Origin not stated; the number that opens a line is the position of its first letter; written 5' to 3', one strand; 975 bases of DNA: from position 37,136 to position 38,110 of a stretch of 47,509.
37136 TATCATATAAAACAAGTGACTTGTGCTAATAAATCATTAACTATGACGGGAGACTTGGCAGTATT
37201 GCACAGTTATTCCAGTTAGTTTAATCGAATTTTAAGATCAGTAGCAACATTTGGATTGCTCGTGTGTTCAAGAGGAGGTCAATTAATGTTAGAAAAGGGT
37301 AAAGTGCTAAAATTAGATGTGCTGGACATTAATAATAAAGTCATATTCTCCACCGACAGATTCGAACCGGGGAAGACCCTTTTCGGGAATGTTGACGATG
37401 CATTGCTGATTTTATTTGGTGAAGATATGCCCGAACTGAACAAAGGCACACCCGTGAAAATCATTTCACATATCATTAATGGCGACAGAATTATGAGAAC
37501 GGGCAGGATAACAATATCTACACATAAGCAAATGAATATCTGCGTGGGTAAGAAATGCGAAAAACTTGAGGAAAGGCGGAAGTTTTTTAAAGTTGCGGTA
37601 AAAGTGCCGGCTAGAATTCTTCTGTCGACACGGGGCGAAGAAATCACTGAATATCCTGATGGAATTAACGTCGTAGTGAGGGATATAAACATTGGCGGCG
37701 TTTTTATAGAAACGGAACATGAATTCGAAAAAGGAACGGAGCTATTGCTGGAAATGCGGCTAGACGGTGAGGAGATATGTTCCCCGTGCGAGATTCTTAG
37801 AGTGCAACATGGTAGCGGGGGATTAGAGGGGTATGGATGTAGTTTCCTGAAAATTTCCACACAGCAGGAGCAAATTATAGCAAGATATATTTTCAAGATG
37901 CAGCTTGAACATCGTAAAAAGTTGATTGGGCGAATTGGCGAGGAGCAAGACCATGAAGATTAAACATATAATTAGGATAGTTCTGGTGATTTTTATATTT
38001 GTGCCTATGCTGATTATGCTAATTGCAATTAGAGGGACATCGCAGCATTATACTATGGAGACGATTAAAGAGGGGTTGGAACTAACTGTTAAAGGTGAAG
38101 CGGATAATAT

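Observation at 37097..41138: Compact c-di-GMP module (PilZ, sensor diguanylate cyclase, orphan ParA, ComFB) placed directly upstream of the flagellar flgB operon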

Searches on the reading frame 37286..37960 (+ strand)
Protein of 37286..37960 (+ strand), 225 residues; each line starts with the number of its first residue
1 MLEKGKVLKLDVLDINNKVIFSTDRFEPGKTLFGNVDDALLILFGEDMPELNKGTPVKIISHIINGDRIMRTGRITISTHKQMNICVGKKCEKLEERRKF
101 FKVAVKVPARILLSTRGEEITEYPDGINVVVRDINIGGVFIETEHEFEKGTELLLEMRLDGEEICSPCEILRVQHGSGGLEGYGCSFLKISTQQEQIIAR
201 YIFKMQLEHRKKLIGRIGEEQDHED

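Call 3: search_protein_families(library=pfam, proteins=[window:37286-37960:+], max_evalue=0.1)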
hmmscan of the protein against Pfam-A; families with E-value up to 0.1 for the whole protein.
window:37286-37960:+ (225 aa): 1 family
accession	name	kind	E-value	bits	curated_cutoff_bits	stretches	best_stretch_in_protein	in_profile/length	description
PF07238.19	PilZ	-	1e-15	58.3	22.5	1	96-203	1-101/102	PilZ domain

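Call 4: search_protein_families(library=ncbifam, proteins=[window:37286-37960:+], max_evalue=0.1)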
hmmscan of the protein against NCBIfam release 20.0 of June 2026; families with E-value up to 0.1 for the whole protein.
window:37286-37960:+ (225 aa): 1 family
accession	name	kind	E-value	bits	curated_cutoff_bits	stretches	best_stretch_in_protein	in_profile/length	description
TIGR02266.1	gmx_TIGR02266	paralog_domain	5.9e-08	32.8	68.7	1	132-202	22-95/96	TIGR02266 family protein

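Call 15: search_solved_structures(query=window:37286-37960:+, max_evalue=10, show_alignments=3)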
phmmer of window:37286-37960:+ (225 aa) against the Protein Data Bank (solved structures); distinct sequences matched with E-value up to 10: 16.
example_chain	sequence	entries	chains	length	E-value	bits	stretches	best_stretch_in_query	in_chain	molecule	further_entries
4i86_A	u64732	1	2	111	0.038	16.5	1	128-209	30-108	Cellulose synthase 1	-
7xya_C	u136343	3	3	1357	0.14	14.6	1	4-103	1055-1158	DNA-directed RNA polymerase subunit beta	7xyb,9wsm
7f0r_C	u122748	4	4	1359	0.15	14.6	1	4-103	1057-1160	DNA-directed RNA polymerase subunit beta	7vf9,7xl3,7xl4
6wmp_C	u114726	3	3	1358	0.7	12.4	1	23-100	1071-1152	DNA-directed RNA polymerase subunit beta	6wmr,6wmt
23wi_c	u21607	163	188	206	1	11.8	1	62-114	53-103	Small ribosomal subunit protein uS3 | 30S RIBOSOMAL PROTEIN S3 | 30S ribosomal subunit protein S3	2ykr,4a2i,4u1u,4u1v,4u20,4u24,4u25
6hrm_h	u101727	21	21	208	1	11.8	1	62-114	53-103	30S ribosomal protein S3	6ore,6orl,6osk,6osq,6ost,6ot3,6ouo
4v6y_AC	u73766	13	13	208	1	11.8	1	62-114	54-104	30S ribosomal protein S3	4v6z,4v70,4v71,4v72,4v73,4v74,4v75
2f41_A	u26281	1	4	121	1.1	11.8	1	10-79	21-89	Transcription factor fapR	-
9hig_C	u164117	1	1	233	1.1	11.8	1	51-115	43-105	Small ribosomal subunit protein uS3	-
7acj_h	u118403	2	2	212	1.1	11.8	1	62-114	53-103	30S ribosomal protein S3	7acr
7qg8_2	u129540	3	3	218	1.1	11.7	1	62-114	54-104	30S ribosomal protein S3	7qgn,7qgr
10fz_C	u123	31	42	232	1.3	11.5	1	62-114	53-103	Small ribosomal subunit protein uS3 | 30S ribosomal protein S3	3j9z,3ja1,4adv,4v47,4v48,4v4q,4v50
5iqr_h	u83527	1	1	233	1.3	11.5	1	62-114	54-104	30S ribosomal protein S3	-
11bq_C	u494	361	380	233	1.3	11.5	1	62-114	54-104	30S ribosomal protein S3 | Small ribosomal subunit protein uS3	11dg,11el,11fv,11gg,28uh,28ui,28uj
9guw_D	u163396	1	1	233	1.3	11.5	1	62-114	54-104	Small ribosomal subunit protein uS3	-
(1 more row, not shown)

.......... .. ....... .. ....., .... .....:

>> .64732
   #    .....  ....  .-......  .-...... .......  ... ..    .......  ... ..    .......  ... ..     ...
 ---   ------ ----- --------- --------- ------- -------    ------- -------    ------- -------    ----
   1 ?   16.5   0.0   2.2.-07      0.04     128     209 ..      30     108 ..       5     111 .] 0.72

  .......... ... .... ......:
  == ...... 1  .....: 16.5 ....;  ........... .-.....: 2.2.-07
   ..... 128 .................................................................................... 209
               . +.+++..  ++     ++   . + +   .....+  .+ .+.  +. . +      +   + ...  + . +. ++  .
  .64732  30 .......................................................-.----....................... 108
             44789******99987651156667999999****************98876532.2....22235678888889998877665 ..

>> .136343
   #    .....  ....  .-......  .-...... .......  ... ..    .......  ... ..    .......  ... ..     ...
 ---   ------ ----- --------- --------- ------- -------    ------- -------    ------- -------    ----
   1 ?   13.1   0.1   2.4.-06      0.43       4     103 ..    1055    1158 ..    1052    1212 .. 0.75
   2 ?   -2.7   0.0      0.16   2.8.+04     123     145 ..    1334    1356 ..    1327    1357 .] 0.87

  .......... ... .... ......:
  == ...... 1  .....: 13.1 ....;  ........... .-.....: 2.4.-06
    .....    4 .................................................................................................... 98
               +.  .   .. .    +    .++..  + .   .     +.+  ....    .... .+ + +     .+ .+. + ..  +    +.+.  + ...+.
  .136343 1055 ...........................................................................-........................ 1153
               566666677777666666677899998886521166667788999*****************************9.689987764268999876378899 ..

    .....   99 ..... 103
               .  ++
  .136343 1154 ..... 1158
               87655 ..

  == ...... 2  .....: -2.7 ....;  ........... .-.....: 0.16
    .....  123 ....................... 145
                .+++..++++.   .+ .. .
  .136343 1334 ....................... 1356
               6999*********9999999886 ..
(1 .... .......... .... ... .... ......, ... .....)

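Call 32: find_homologous_proteins(query=window:37286-37960:+, max_evalue=0.001)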
Query window:37286-37960:+ (225 aa): 6 proteins with E <= 0.001 among 222 candidates.
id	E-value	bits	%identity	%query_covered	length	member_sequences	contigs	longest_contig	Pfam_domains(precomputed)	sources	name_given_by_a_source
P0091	1.2e-143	494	99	100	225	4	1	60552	PF07238.20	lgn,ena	-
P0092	1.2e-128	445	89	100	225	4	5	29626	PF07238.20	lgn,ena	-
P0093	2.5e-123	427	86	100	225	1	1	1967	PF07238.20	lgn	-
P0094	4.7e-111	387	80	100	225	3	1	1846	PF07238.20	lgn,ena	-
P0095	9.9e-103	360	71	100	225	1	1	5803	PF07238.20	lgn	-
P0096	2.8e-26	110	34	96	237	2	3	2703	PF07238.20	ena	-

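Call 36: find_homologous_proteins(query=A3, max_evalue=0.001)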
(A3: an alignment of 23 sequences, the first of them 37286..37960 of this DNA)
Query A3 (23 sequences) (225 aa, profile of the alignment): 138 proteins with E <= 0.001 among 3585 candidates; the best 120 are listed.
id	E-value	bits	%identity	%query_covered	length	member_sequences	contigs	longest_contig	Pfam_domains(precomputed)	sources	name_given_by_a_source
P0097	3.8e-87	309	32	94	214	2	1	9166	PF07238.20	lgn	-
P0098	6.8e-87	309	34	94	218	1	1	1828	PF07238.20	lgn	-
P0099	3.0e-83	297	30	94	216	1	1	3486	PF07238.20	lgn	-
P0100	5.6e-81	289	33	96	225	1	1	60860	PF07238.20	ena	-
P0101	1.1e-80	288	38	92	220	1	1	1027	PF07238.20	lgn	-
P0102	1.2e-80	288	35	92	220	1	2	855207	PF07238.20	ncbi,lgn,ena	-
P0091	4.1e-80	286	99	100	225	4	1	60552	PF07238.20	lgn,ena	-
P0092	4.4e-79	283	89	100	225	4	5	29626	PF07238.20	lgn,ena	-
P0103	7.5e-79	282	31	95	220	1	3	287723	PF07238.20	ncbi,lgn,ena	-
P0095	2.0e-78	281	71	100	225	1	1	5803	PF07238.20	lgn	-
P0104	3.0e-78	280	34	94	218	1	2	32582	PF07238.20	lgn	-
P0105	4.5e-78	280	38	92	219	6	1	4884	PF07238.20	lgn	-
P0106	4.8e-78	280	38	95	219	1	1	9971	PF07238.20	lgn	-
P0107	1.4e-77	278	36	93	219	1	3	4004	PF07238.20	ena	-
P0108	1.7e-77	278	36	93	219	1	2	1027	PF07238.20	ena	-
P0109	1.7e-77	278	36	93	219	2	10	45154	PF07238.20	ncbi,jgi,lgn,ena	-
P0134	8.9e-64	233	29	94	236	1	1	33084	PF07238.20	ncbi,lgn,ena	-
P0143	3.3e-62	228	30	100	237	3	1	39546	PF07238.20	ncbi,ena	-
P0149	4.7e-59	218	29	94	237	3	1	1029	PF07238.20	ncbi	-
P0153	1.2e-58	216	30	93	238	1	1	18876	PF07238.20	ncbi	-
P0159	4.2e-58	214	30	100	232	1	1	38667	PF07238.20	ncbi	-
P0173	2.8e-57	212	33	92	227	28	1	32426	PF07238.20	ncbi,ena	-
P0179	3.8e-57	211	33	94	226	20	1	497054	PF07238.20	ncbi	-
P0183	8.3e-57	210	32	94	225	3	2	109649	PF07238.20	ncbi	-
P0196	2.4e-55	205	32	94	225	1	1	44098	PF07238.20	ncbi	-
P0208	3.7e-54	202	30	96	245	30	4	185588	PF07238.20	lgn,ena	-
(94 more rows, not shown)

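Call 47: predict_structure(alignment_id=A4)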
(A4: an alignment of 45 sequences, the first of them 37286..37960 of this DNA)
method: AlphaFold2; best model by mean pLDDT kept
length: 225 residues; sequences in the alignment: 45
mean_pLDDT: 87.3   pTM: 0.59
mean pLDDT of the five models: 87.3, 85.6, 85.3, 85.3, 85.2
residues with pLDDT >= 90: 136; 70-90: 61; 50-70: 24; < 50: 4
segments of 3 or more residues with pLDDT < 50: 32-34
pLDDT, mean of each block of 10 residues (from residue 1): 75 92 86 62 92 95 82 94 91 69 91 97 97 94 96 97 97 92 95 89 85 70 53
secondary structure, 60 per line:
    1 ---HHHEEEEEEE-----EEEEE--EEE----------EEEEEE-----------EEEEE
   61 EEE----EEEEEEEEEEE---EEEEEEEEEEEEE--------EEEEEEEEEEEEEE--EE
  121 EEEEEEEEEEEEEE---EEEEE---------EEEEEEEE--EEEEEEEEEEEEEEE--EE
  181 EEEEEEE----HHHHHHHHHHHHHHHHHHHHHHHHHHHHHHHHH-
elements in order: E7-13 E19-23 E26-28 E39-44 E56-63 E68-78 E82-94 E103-116 E119-134 E138-142 E152-159 E162-176 E179-187 H192-224

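Call 50: fold_search(model_id=the predicted structure, library=pdb)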
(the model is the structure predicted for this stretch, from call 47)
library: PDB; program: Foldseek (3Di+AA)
matches with E <= 10: 694; with E <= 0.001: 25
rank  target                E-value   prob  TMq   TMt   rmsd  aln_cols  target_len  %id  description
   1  5vx6_B                5.0e-08  1.00  0.41  0.44  11.5       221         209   14  Structure of Bacillus subtilis Inhibitor of motility (MotI/DgrA) (released 2017-11-22)
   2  5vx6_A                1.1e-07  1.00  0.42  0.45  13.8       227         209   16  Structure of Bacillus subtilis Inhibitor of motility (MotI/DgrA) (released 2017-11-22)
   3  5kgo_A                1.1e-06  1.00  0.37  0.38  12.8       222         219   14  Structure of K. pneumonia MrkH-c-di-GMP complex (released 2016-08-17)
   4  5y6f                  1.2e-06  1.00  0.42  0.42  13.3       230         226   15  Crystal structure of YcgR in complex with c-di-GMP from Escherichia coli (released 2018-07-18)
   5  5kgo_D                1.2e-06  1.00  0.35  0.34  13.8       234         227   15  Structure of K. pneumonia MrkH-c-di-GMP complex (released 2016-08-17)
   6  5ejl                  1.9e-06  1.00  0.36  0.34  13.0       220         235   14  MrkH, A novel c-di-GMP dependence transcription regulatory factor. (released 2016-10-19)
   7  3kyf                  2.2e-06  1.00  0.38  0.38  10.4       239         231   11  Crystal structure of P4397 complexed with c-di-GMP (released 2010-04-14)
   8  5kec_A                3.3e-06  1.00  0.42  0.40  14.7       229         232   15  Structure of K. pneumonia MrkH in its apo state. (released 2016-08-17)
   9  5kec_D                4.8e-06  1.00  0.36  0.37  15.1       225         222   14  Structure of K. pneumonia MrkH in its apo state. (released 2016-08-17)
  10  5ked_A                4.8e-06  1.00  0.36  0.36  15.1       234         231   14  Structure of the 2.65 Angstrom P2(1) crystal of K. pneumonia MrkH (released 2016-08-17)
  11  5ked_B                6.8e-06  1.00  0.39  0.39  15.3       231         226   14  Structure of the 2.65 Angstrom P2(1) crystal of K. pneumonia MrkH (released 2016-08-17)
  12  2gjg                  1.2e-05  1.00  0.39  0.35  13.8       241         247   12  CRYSTAL STRUCTURE OF A PILZ-CONTAINING PROTEIN (PP4397) FROM PSEUDOMONAS PUTIDA KT2440 AT 2.25 A RESOLUTION (released 2006-04-25)
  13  4i86_A                1.7e-04  1.00  0.36  0.70   3.9       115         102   19  Crystal structure of PilZ domain of CeSA from cellulose synthesizing bacterium (released 2013-04-03)
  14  4rt0_A                3.6e-04  1.00  0.33  0.61   4.5       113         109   12  Structure of the Alg44 PilZ domain from Pseudomonas aeruginosa PAO1 in complex with c-di-GMP (released 2015-04-08)
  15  4rt0_B                4.4e-04  1.00  0.35  0.66   3.9       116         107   11  Structure of the Alg44 PilZ domain from Pseudomonas aeruginosa PAO1 in complex with c-di-GMP (released 2015-04-08)
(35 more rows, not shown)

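Call 52: find_encoding_contigs(protein=P0102, flank=8000, max_places=1)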
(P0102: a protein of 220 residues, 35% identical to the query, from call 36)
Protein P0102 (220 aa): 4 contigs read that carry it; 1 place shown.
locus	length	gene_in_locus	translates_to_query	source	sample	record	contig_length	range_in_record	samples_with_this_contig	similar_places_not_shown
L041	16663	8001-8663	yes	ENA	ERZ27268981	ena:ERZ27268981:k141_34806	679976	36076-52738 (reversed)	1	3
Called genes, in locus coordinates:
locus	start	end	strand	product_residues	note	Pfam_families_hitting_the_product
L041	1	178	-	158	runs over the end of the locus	-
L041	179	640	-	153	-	-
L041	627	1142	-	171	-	PF16152:DUF4860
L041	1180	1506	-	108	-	-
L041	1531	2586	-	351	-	PF00482:T2SSF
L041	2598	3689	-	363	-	PF01841:Transglut_core, PF04473:DUF553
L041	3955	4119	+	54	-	-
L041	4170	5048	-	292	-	PF03418:Peptidase_A25, PF06866:DUF1256 (faint)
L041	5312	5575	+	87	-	-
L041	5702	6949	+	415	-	PF07454:SpoIIP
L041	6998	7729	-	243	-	-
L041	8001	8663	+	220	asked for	PF07238:PilZ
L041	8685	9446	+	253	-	PF00142:Fer4_NifH (faint), PF01656:CbiA, PF02374:ArsA_ATPase (weak), PF06564:CBP_BcsQ, PF09140:MipZ (weak), PF10609:ParA, PF13614:AAA_31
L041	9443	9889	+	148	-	PF10719:ComFB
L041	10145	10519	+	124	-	PF00460:Flg_bb_rod (weak)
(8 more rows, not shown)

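Call 53: find_encoding_contigs(protein=P0179, flank=8000, max_places=1)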
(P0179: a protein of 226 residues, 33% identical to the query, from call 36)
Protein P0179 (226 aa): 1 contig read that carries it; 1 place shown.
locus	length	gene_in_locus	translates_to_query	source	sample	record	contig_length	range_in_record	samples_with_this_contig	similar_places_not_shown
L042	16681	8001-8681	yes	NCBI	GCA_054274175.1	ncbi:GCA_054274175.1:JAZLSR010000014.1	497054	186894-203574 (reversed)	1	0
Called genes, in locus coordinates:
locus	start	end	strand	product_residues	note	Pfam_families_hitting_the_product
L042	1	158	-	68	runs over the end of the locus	PF01402:RHH_1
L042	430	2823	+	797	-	PF06165:GH94_b-supersand, PF17167:Glyco_hydro_94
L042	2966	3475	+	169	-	-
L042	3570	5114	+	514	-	PF13306:LRR_5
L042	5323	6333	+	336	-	PF13439:Glyco_transf_4, PF00534:Glycos_transf_1, PF13692:Glyco_trans_1_4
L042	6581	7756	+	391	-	PF00438:S-AdoMet_synt_N, PF02772:S-AdoMet_synt_M, PF02773:S-AdoMet_synt_C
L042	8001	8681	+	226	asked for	PF07238:PilZ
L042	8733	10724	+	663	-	PF02743:dCache_1 (faint), PF08448:PAS_4 (faint), PF00989:PAS (weak), PF08447:PAS_3, PF00990:GGDEF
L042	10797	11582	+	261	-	PF00142:Fer4_NifH (weak), PF01656:CbiA, PF02374:ArsA_ATPase (weak), PF06564:CBP_BcsQ, PF09140:MipZ (weak), PF10609:ParA (weak), PF13614:AAA_31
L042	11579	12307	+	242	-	-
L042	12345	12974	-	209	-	-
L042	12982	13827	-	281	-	PF00849:PseudoU_synth_2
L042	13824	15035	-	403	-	PF14286:DHHW, PF16822:ALGX (weak)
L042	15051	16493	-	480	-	PF03062:MBOAT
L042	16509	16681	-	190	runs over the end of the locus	PF01751:Toprim, PF13662:Toprim_4 (weak), PF13331:DUF4093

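Call 54: find_encoding_contigs(protein=P0208, flank=8000, max_places=1)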
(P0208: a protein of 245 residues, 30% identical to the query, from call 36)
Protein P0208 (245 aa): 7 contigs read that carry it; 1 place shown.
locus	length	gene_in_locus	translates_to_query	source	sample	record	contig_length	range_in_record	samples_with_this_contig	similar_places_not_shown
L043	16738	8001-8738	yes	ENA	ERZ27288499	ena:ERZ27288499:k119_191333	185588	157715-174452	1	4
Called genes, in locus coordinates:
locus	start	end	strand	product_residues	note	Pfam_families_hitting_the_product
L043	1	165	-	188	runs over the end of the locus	PF04229:GrpB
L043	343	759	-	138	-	-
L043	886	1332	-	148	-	PF20313:DUF6609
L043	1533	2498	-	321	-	-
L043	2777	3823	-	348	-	PF03448:MgtE_N (faint), PF14842:FliG_N, PF14841:FliG_M, PF14842:FliG_N (weak), PF01706:FliG_C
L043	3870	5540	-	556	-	PF01514:YscJ_FliF, PF08345:YscJ_FliF_C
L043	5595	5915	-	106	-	PF02049:FliE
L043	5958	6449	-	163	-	PF00460:Flg_bb_rod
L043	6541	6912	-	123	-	-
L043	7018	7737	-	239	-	-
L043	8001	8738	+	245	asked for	PF07238:PilZ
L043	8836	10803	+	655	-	PF00672:HAMP (weak), PF08447:PAS_3 (weak), PF00990:GGDEF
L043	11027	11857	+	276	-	PF00142:Fer4_NifH, PF01656:CbiA, PF02374:ArsA_ATPase (weak), PF06564:CBP_BcsQ, PF09140:MipZ (faint), PF10609:ParA (faint), PF13614:AAA_31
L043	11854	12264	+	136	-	PF10719:ComFB (weak)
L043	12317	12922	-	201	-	-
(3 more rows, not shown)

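Call 56: find_related_loci(query=A4, collection=metagenome_contigs, flank=10000)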
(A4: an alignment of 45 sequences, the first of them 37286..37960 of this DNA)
Query A4 (225 aa) in metagenome_contigs; peptide patterns used: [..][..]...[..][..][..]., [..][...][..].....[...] (x = any residue, [..] = any of these).
600 stretches matched a pattern (row limit reached: there are more); 256 encode a relative of the query (tblastn E <= 1e-3); the best 80 are kept; 80 distinct loci.
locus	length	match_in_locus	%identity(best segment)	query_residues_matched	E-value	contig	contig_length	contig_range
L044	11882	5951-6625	89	1-225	7e-134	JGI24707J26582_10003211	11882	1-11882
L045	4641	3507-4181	89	1-225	2e-135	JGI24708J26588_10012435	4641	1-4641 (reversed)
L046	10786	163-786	36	1-209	2e-42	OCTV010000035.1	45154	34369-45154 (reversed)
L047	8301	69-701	39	6-212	4e-40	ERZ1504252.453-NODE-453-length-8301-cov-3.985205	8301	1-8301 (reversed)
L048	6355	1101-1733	39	6-212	5e-40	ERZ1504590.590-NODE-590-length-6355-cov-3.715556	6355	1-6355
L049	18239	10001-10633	38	6-212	4e-39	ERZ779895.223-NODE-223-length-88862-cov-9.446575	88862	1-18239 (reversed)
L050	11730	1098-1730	38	6-212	2e-39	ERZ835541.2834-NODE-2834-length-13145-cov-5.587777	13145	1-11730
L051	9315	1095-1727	38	6-212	3e-39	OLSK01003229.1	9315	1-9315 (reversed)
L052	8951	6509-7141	38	6-212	4e-39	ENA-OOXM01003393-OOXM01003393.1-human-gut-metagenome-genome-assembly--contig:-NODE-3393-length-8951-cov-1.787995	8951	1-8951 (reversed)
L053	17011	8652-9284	38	6-212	6e-39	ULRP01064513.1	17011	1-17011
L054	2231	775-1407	38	6-212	3e-39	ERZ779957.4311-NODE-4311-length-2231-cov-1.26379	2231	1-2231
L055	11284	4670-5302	38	6-212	5e-39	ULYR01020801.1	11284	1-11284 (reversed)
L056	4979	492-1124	38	6-212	4e-39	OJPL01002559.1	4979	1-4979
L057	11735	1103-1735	38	6-212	5e-39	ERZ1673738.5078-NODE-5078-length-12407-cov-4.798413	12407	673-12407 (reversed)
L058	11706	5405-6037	38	6-212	5e-39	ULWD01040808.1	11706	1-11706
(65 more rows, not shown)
